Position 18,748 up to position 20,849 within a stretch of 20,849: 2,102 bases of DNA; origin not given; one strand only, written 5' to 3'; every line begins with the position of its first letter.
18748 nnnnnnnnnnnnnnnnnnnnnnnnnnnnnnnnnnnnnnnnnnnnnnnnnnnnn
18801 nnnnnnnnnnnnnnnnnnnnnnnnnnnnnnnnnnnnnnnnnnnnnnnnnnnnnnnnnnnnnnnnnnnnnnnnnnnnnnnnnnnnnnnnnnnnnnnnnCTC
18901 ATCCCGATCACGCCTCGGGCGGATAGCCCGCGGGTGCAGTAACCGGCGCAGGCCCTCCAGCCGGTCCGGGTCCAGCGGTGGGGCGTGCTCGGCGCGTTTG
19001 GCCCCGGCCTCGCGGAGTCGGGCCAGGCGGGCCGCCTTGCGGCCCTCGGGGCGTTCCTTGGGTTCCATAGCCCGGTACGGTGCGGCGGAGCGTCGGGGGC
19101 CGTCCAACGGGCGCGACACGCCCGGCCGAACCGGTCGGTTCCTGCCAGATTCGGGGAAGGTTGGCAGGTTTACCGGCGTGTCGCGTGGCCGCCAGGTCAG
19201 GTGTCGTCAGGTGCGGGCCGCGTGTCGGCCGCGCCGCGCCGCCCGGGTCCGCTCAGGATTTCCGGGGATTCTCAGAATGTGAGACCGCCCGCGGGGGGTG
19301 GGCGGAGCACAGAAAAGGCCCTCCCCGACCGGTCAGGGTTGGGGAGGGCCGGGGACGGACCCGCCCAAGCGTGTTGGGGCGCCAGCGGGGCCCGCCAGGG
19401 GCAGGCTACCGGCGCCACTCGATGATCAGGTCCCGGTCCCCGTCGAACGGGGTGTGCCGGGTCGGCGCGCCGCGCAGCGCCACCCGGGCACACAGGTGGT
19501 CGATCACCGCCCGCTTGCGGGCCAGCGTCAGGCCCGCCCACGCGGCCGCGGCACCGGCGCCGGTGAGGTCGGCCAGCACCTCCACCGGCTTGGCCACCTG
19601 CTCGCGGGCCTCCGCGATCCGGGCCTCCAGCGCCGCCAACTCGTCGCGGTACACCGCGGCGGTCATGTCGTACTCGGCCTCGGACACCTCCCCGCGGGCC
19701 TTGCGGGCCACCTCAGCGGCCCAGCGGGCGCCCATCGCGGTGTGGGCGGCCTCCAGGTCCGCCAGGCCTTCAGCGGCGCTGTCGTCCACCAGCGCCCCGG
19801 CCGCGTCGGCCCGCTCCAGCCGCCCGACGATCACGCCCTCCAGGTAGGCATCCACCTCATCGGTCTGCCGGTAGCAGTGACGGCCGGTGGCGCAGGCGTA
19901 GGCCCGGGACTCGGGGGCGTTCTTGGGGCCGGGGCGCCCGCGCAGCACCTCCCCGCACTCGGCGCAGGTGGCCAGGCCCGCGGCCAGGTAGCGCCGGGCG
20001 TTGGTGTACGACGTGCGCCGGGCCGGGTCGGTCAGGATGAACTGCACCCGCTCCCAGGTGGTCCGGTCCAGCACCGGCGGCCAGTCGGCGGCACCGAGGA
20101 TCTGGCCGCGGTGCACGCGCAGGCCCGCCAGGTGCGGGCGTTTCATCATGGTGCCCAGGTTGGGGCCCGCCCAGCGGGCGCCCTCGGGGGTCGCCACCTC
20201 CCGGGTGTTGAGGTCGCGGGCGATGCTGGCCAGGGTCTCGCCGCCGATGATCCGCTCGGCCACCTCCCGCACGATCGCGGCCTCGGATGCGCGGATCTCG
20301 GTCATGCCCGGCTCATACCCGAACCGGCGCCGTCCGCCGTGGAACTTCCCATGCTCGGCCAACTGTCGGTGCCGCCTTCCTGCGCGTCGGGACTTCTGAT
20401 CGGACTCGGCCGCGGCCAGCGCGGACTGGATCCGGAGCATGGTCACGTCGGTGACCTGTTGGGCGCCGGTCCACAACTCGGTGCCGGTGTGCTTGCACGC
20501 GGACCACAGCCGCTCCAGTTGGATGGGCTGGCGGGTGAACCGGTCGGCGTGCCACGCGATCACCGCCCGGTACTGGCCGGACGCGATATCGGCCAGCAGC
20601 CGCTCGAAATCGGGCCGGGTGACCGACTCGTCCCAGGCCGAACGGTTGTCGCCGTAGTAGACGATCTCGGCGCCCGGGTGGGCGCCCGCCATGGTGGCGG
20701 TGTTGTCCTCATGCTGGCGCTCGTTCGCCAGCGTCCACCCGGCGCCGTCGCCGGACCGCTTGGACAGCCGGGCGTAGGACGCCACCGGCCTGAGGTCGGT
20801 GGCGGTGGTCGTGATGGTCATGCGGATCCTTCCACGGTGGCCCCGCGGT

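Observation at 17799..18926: Repressor position occupied by two zinc proteins, one with tandem eukaryote-style C2H2 fingers on an Lsr2-N-like domain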

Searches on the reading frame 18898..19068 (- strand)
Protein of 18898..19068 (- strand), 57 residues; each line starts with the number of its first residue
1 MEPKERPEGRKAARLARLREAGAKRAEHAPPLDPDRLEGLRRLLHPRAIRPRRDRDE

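Call 95: search_protein_families(library=pfam, proteins=[window:18898-19068:-], max_evalue=1)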
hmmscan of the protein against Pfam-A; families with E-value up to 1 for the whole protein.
seq(57 aa): 0 families

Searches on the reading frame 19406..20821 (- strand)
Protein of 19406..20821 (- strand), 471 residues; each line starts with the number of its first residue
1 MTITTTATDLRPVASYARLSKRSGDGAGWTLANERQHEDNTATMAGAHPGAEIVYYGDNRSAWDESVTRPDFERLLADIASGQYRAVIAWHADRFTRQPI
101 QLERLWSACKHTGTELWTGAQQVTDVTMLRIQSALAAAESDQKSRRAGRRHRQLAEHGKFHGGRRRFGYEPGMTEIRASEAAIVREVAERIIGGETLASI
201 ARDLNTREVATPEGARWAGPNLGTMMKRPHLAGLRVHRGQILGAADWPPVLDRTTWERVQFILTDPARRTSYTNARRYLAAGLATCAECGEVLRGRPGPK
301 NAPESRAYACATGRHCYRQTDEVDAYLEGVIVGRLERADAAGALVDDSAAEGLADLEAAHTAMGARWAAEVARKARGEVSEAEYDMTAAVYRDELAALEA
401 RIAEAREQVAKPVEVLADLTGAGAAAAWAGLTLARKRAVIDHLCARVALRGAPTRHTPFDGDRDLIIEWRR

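Call 5: search_protein_families(library=pfam, proteins=[window:19406-20821:-], max_evalue=1)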
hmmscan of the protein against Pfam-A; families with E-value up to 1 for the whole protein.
window:19406-20821:- (471 aa): 4 families
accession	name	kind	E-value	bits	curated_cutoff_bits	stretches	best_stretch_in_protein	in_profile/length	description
PF00239.26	Resolvase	-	6.4e-14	52.7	23.3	1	14-159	2-144/145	Resolvase, N terminal domain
PF07508.19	Recombinase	-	2.8e-12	47.2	21.1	1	179-263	2-99/102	Recombinase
PF13408.12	Zn_ribbon_recom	-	0.0086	16.9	25.3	1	281-314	3-33/58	Recombinase zinc beta ribbon domain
PF20552.4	HTH_62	-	0.0097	16.3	27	1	193-228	34-69/72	Recombinase-like helix-turn-helix domain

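Call 6: search_protein_families(library=phrogs, proteins=[window:19406-20821:-], max_evalue=0.1)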
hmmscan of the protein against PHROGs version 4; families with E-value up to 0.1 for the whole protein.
window:19406-20821:- (471 aa): 4 families
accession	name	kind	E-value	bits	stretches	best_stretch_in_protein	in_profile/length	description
phrog_95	-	integration and excision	8.6e-68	230.4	1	7-470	84-574/651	integrase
phrog_125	-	DNA, RNA and nucleotide metabolism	7.8e-12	46.3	1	12-206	21-191/254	DNA invertase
phrog_864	-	DNA, RNA and nucleotide metabolism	0.019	14.4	1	254-456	824-1015/1064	DNA primase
phrog_6620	-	integration and excision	0.037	14.6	1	68-116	104-150/201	transposase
